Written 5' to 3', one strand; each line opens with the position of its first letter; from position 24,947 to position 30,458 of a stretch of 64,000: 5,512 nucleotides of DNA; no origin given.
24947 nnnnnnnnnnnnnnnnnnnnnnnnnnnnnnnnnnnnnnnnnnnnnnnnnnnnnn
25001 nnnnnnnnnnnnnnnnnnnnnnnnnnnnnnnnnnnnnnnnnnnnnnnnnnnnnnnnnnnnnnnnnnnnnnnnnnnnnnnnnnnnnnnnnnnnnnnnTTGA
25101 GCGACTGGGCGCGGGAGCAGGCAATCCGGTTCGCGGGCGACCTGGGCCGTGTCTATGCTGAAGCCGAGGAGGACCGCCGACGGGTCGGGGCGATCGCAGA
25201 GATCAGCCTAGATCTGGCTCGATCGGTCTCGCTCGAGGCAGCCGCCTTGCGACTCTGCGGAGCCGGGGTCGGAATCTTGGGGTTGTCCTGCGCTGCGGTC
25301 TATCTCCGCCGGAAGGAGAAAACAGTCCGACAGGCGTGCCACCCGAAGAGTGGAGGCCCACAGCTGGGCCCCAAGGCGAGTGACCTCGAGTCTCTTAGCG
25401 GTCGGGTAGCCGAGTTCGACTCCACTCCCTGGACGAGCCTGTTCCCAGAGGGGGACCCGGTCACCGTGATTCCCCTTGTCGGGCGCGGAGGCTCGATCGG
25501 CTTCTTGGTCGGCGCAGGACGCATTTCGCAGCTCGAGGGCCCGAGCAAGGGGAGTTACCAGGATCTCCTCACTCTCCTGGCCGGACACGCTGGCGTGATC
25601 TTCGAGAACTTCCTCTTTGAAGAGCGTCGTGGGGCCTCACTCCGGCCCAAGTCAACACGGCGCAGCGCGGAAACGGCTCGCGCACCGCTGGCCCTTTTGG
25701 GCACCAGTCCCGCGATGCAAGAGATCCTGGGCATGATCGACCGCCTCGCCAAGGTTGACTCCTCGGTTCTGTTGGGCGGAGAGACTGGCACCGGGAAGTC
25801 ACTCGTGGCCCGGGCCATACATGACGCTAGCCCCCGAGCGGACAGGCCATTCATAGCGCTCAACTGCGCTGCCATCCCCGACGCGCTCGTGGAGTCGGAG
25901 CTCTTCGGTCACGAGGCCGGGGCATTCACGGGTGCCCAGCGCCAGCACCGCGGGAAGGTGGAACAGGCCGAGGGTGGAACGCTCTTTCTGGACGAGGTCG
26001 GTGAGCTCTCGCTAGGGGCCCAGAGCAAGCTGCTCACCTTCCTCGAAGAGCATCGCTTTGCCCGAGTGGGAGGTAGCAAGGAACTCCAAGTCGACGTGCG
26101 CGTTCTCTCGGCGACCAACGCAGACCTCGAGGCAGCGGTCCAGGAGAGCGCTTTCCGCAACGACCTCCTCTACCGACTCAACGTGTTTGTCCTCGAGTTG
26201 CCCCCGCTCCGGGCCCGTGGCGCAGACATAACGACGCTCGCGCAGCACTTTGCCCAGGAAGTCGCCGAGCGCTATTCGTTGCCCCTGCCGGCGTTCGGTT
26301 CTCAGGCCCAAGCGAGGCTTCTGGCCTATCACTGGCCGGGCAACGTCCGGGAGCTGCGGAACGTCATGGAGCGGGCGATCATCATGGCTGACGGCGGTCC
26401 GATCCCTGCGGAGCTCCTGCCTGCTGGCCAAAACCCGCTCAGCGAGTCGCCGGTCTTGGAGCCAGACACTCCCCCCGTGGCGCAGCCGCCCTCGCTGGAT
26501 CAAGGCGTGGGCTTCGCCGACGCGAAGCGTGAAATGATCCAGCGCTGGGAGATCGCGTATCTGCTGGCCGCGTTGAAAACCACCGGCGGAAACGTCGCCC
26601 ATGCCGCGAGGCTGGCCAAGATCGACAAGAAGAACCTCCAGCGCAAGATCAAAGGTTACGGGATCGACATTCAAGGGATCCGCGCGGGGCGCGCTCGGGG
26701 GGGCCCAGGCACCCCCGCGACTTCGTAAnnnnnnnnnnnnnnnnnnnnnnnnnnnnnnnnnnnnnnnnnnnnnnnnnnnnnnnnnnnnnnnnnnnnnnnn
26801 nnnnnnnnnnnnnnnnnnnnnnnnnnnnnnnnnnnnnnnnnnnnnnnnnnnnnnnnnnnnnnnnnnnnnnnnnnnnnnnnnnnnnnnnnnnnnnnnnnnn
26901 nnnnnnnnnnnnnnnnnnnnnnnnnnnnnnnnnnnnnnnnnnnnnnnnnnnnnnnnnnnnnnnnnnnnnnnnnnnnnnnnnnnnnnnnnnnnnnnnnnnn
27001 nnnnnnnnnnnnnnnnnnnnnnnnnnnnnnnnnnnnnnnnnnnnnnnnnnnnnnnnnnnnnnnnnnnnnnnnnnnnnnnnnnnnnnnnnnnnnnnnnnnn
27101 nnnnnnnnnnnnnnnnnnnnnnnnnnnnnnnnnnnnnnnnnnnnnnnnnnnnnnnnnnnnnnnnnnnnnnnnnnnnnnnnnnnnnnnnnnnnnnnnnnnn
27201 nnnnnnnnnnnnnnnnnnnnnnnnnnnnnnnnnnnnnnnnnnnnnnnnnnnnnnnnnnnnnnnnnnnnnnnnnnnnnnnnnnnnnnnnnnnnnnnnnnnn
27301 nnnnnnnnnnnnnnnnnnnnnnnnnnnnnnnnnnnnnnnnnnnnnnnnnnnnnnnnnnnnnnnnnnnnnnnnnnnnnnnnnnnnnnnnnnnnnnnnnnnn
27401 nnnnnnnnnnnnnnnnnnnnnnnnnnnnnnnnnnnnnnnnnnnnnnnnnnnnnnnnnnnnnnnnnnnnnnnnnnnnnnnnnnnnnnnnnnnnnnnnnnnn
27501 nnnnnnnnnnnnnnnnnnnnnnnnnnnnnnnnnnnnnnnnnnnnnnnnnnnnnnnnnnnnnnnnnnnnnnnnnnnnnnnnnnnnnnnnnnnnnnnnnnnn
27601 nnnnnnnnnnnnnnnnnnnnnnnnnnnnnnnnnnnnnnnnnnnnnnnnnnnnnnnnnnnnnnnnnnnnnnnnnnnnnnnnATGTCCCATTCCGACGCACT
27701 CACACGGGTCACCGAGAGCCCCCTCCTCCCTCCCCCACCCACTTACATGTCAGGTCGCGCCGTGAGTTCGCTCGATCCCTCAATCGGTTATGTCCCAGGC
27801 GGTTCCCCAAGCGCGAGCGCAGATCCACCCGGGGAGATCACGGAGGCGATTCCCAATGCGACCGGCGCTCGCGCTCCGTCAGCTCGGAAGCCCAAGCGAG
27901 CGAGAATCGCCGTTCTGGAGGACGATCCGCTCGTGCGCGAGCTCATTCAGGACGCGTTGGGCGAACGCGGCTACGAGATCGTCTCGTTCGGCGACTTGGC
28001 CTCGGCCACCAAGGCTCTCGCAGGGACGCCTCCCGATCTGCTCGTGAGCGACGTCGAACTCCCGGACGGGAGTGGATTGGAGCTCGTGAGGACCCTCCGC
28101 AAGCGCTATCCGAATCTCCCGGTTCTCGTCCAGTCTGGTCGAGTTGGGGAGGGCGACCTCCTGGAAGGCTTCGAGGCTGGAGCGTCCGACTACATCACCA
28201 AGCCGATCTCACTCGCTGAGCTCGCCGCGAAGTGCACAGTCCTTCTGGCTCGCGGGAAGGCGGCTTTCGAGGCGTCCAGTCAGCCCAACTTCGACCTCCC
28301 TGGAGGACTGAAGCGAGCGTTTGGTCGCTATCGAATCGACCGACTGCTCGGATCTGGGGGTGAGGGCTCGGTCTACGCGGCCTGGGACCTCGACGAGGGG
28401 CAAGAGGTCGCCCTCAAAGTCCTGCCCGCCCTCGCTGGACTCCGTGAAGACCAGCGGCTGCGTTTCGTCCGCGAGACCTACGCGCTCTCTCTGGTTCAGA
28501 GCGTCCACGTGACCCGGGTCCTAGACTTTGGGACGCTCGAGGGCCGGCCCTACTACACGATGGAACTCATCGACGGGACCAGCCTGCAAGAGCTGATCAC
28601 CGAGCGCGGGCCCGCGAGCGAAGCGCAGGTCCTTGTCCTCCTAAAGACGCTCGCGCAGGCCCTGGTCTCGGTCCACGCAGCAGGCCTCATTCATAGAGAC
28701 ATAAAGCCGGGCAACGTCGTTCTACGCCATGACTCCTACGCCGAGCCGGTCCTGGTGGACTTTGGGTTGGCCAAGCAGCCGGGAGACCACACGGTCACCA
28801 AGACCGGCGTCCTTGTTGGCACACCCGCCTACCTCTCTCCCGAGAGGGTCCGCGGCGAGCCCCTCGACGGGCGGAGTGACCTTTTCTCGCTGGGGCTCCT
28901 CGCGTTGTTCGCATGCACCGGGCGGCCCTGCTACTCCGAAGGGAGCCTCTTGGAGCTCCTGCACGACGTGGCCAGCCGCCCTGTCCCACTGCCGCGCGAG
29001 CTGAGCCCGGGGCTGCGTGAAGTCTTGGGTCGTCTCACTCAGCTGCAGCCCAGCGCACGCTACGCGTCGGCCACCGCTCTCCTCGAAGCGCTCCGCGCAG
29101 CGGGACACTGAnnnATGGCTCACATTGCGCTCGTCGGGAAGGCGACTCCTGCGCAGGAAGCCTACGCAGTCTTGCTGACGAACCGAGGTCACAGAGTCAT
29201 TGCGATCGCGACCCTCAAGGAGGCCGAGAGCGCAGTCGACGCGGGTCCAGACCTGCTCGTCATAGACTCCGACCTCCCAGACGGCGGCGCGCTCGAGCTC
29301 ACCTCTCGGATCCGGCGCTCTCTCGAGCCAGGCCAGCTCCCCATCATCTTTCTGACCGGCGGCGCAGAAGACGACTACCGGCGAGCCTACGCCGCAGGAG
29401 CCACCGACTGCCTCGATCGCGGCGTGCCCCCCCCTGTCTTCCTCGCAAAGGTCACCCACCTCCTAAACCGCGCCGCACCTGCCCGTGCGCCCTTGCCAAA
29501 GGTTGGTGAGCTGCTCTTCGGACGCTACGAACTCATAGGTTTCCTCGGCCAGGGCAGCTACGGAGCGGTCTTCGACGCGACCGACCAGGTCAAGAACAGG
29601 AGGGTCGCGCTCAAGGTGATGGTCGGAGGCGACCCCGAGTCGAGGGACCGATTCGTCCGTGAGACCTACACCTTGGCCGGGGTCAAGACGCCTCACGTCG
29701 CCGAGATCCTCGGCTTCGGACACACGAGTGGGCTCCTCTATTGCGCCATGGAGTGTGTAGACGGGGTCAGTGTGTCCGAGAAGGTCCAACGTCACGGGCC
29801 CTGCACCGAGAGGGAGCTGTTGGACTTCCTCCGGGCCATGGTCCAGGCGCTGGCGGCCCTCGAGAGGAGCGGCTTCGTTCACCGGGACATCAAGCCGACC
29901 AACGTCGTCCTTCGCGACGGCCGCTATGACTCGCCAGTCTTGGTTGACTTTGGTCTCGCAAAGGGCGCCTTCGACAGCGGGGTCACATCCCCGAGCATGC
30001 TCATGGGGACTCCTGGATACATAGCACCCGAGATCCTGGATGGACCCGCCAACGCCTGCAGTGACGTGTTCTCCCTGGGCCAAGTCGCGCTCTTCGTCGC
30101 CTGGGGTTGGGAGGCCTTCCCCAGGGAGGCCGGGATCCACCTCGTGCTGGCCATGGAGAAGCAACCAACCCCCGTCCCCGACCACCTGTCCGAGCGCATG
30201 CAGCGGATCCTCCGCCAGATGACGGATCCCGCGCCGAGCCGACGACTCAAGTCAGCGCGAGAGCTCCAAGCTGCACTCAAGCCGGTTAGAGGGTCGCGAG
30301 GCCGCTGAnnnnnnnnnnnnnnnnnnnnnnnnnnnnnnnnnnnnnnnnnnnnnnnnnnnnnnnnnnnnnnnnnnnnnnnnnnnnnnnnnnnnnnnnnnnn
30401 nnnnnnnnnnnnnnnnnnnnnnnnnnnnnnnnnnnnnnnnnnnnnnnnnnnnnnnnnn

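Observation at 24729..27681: Split NtrC-like pair with a sigma54-type promoter motif directly downstream, feeding the receiver-kinase genes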

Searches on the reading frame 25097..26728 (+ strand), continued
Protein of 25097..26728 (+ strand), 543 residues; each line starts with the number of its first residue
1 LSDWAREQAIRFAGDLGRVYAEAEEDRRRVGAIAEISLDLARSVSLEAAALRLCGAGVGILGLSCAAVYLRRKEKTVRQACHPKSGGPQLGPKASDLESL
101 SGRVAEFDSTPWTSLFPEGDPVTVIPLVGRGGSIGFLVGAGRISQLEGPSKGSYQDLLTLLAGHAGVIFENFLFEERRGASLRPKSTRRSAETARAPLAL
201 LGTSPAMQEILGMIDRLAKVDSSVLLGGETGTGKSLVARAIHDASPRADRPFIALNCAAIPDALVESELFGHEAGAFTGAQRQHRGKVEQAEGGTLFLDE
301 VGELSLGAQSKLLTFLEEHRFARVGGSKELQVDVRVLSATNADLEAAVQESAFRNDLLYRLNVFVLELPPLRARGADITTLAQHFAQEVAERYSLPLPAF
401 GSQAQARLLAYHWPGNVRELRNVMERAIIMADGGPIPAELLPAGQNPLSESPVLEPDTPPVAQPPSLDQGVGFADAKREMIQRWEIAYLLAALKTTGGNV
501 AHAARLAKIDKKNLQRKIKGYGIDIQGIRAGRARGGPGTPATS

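Call 96: fold_search(model_id=the predicted structure, library=pdb)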
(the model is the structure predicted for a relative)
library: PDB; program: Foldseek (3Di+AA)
matches with E <= 10: 1816; with E <= 0.001: 996
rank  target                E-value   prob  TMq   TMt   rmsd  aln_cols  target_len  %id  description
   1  6lua_D                3.5e-27  1.00  0.43  0.93   1.7       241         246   46  Cis-mutant R349A of the central AAA+ domain of the flagellar regulatory protein FlrC (released 2020-03-18)
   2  1ny5_A                5.1e-27  1.00  0.43  0.60  11.1       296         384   43  Crystal structure of sigm54 activator (AAA+ ATPase) in the inactive state (released 2003-11-11)
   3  6luf_C                9.0e-27  1.00  0.43  0.93   1.7       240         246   47  Trans-acting mutant Y290A of the central AAA+ domain of the flagellar regulatory protein FlrC (released 2020-03-18)
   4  5m7p_A                1.5e-26  1.00  0.43  0.53  17.0       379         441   34  Crystal structure of NtrX from Brucella abortus in complex with ADP processed with the CrystalDirect automated mountin (released 2017-01-25)
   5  4lzz_W                1.6e-26  1.00  0.41  0.86   2.5       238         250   50  Nucleotide-induced asymmetry within atpase activator ring drives s54-RNAP interaction and ATP hydrolysis (released 2013-12-04)
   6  5m7o_A                2.1e-26  1.00  0.43  0.52  17.6       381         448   33  Crystal structure of NtrX from Brucella abortus processed with the CrystalDirect automated mounting and cryo-cooling t (released 2017-01-25)
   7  6lua_A                2.2e-26  1.00  0.43  0.92   1.8       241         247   46  Cis-mutant R349A of the central AAA+ domain of the flagellar regulatory protein FlrC (released 2020-03-18)
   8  6luf_A                2.9e-26  1.00  0.43  0.93   1.7       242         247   46  Trans-acting mutant Y290A of the central AAA+ domain of the flagellar regulatory protein FlrC (released 2020-03-18)
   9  5m7p_B                2.9e-26  1.00  0.43  0.53  13.7       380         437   34  Crystal structure of NtrX from Brucella abortus in complex with ADP processed with the CrystalDirect automated mountin (released 2017-01-25)
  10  6iy8_A                3.6e-26  1.00  0.43  0.49  24.4       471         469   30  DmpR-phenol complex of Pseudomonas putida (released 2020-06-10)
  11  5ep3                  5.3e-26  1.00  0.43  0.91   1.4       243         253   46  Quorum-Sensing Signal Integrator LuxO - Catalytic Domain Bound to CV-133 Inhibitor (released 2016-04-20)
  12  6iy8_B                5.3e-26  1.00  0.42  0.49  24.0       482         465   31  DmpR-phenol complex of Pseudomonas putida (released 2020-06-10)
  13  5m7n_B                5.7e-26  1.00  0.43  0.54  14.8       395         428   32  Crystal structure of NtrX from Brucella abortus in complex with ATP processed with the CrystalDirect automated mountin (released 2017-01-25)
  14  1ojl_D                6.7e-26  1.00  0.44  0.79  18.7       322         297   43  Crystal structure of a sigma54-activator suggests the mechanism for the conformational switch necessary for sigma54 bi (released 2005-05-19)
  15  5m7o_B                7.9e-26  1.00  0.43  0.53  16.1       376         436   34  Crystal structure of NtrX from Brucella abortus processed with the CrystalDirect automated mounting and cryo-cooling t (released 2017-01-25)
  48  9qq6_C                4.6e-24  1.00  0.40  0.83   2.8       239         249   52  Structure of the Azotobacter vinelandii NifL-NifA complex (released 2025-06-18)
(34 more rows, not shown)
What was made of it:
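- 25097..26728 (+): Sigma-54 enhancer-binding protein (543 aa). It has an N-terminal helix plus a GAF-like alpha/beta domain (about residues 1-180), an AAA+ domain (Walker A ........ at 228, GAFTGA at 275, Walker B LFLDEV at 296), a lid domain and a Fis-type HTH. It has no receiver of its own. The AAA+ domain matches FlrC/NtrC1/LuxO with target-normalised TM of about 0.9 (call 96).
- On Bacterial enhancer-binding protein (PF00158): Target-normalised TM is about 0.9 to FlrC/NtrC1 (call 96).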

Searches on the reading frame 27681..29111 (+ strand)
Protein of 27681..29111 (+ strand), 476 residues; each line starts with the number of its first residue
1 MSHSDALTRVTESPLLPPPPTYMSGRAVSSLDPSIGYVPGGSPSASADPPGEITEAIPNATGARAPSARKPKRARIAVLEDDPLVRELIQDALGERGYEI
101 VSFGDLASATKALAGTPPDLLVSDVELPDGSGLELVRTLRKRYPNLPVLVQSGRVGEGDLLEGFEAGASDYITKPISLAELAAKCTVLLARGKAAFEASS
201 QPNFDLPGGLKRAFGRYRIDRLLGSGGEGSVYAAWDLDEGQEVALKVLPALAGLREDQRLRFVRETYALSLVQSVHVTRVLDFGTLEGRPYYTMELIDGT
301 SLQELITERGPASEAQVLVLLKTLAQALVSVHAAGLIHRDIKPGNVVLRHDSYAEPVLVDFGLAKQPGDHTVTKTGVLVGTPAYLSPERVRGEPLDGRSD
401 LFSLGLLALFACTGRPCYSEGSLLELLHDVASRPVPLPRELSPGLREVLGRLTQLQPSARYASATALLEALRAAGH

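Call 3: search_protein_families(library=pfam, proteins=[window:27681-29111:+], max_evalue=0.01)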
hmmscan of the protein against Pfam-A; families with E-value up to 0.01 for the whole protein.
window:27681-29111:+ (476 aa): 6 families
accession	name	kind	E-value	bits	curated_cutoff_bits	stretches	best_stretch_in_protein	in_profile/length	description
PF00069.31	Pkinase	-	1e-37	130.4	31.7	1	217-466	1-257/263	Protein kinase domain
PF00072.30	Response_reg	-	3.2e-24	85.7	30.2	1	76-184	1-109/111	Response regulator receiver domain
PF07714.23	PK_Tyr_Ser-Thr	-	1.6e-19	70.7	23.1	1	219-461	3-249/258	Protein tyrosine and serine/threonine kinase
PF01636.29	APH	-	2.4e-08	34.5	23.2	1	223-334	5-110/239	Phosphotransferase enzyme family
PF03109.22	ABC1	-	6e-06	26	22.9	1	291-371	144-221/244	ABC1 atypical kinase-like domain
PF17667.7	Pkinase_fungal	-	0.00017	20.9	24.1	1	315-403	286-378/387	Fungal protein kinase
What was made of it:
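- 27681..29111 (+): Receiver + Hanks-type Ser/Thr kinase A (476 aa). The receiver is canonical (acidic pair, acceptor Asp, Ser, Lys). The kinase keeps the catalytic Lys, HRD and DFG. Pfam Pkinase 1e-37 and Response_reg 3.2e-24 (call 3).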

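Call 75: search_protein_families(library=ncbifam, proteins=[window:27681-29108:+], max_evalue=0.1)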
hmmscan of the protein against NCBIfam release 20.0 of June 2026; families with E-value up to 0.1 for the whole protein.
window:27681-29108:+ (476 aa): 118 families (the best 25 are shown)
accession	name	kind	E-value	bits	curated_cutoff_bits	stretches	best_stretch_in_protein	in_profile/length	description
NF033483.0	PknB_PASTA_kin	equivalog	2.2e-54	185.5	450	1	215-474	7-268/563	Stk1 family PASTA domain-containing Ser/Thr kinase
NF052427.1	StpK7MSMEG_1200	equivalog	4.2e-52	177.4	900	1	212-474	4-268/601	serine/threonine protein kinase StpK7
NF047741.1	antiphage_MADS6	equivalog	1.6e-35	122.7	460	2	314-474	298-460/612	methylation-associated defense system protein kinase MAD6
NF053615.1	SerThrKinAfsKStmc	equivalog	1.9e-35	122.8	1300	1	213-428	11-223/809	protein serine/threonine kinase AfsK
TIGR03903.1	TOMM_kin_cyc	equivalog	1.1e-34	119.5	705.75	1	240-473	3-246/1267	TOMM system kinase/cyclase fusion protein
NF038150.1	lanthi_synth_IV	equivalog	3.6e-31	108.3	650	1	215-473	189-455/851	class IV lanthionine synthetase LanL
NF009651.0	PRK13184.1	equivalog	6.6e-24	83.9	839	1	215-472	2-288/932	serine/threonine-protein kinase PknD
TIGR02154.1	PhoB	equivalog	4e-23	81.9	296.2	1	74-193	3-124/226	phosphate regulon transcriptional regulator PhoB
NF008296.0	PRK11083.1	equivalog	6.8e-21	74.7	273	1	73-200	3-129/228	two-component system response regulator CreB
NF041733.1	resp_reg_CseB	equivalog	7.2e-21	74.6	350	1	76-200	3-126/228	two-component system response regulator CseB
TIGR03787.1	marine_sort_RR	equivalog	1.5e-20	73.7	335.7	1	75-204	2-133/227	proteobacterial dedicated sortase system response regulator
NF033442.0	BREX_PglW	equivalog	1.6e-19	69.2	990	2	215-387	512-677/1391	BREX system serine/threonine kinase PglW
NF007928.2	PRK10643.1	equivalog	2.1e-19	70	330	1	75-195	2-122/216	two-component system response regulator PmrA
NF038151.1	lanthi_synth_III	equivalog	2.2e-19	69.4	575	1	216-449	221-462/833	class III lanthionine synthetase LanKC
TIGR01818.1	ntrC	equivalog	9.4e-19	67.5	558.6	1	76-188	1-113/463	nitrogen regulation protein NR(I)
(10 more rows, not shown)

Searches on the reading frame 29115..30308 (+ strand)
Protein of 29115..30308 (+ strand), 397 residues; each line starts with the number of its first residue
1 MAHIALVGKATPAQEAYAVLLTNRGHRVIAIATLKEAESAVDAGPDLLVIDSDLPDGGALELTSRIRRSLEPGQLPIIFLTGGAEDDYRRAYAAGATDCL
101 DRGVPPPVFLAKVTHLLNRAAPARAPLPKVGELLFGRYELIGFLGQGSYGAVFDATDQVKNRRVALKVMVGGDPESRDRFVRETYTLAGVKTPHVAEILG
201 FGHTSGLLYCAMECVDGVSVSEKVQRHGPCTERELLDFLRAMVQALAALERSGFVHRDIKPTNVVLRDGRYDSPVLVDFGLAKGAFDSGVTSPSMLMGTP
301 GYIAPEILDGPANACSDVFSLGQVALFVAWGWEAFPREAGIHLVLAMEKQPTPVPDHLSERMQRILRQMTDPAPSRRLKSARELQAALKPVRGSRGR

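Call 3: search_protein_families(library=pfam, proteins=[window:29115-30308:+], max_evalue=0.01)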
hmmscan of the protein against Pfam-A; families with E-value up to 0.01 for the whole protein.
window:29115-30308:+ (397 aa): 6 families
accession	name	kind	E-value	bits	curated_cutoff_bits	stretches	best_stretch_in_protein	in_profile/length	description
PF00069.31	Pkinase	-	1.3e-38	133.4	31.7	1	138-381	1-255/263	Protein kinase domain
PF07714.23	PK_Tyr_Ser-Thr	-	3.1e-21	76.3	23.1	1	143-379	6-250/258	Protein tyrosine and serine/threonine kinase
PF00072.30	Response_reg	-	8.5e-10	39.2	30.2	1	13-109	10-106/111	Response regulator receiver domain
PF01636.29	APH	-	1e-07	32.4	23.2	1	235-282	150-197/239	Phosphotransferase enzyme family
PF17667.7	Pkinase_fungal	-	1.1e-05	24.7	24.1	1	232-310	285-367/387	Fungal protein kinase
PF03109.22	ABC1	-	0.0014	18.2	22.9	1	210-283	145-215/244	ABC1 atypical kinase-like domain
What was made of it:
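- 29115..30308 (+): Pseudo-receiver + Hanks-type Ser/Thr kinase B (397 aa). The acidic pair is lost (VGKA) and the conserved Lys is replaced. The kinase motifs are intact. This is the last gene of the putative operon, and its end overlaps a convergent hybrid kinase gene. Pfam Pkinase 1.3e-38 and a weak Response_reg 8.5e-10 (call 3).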
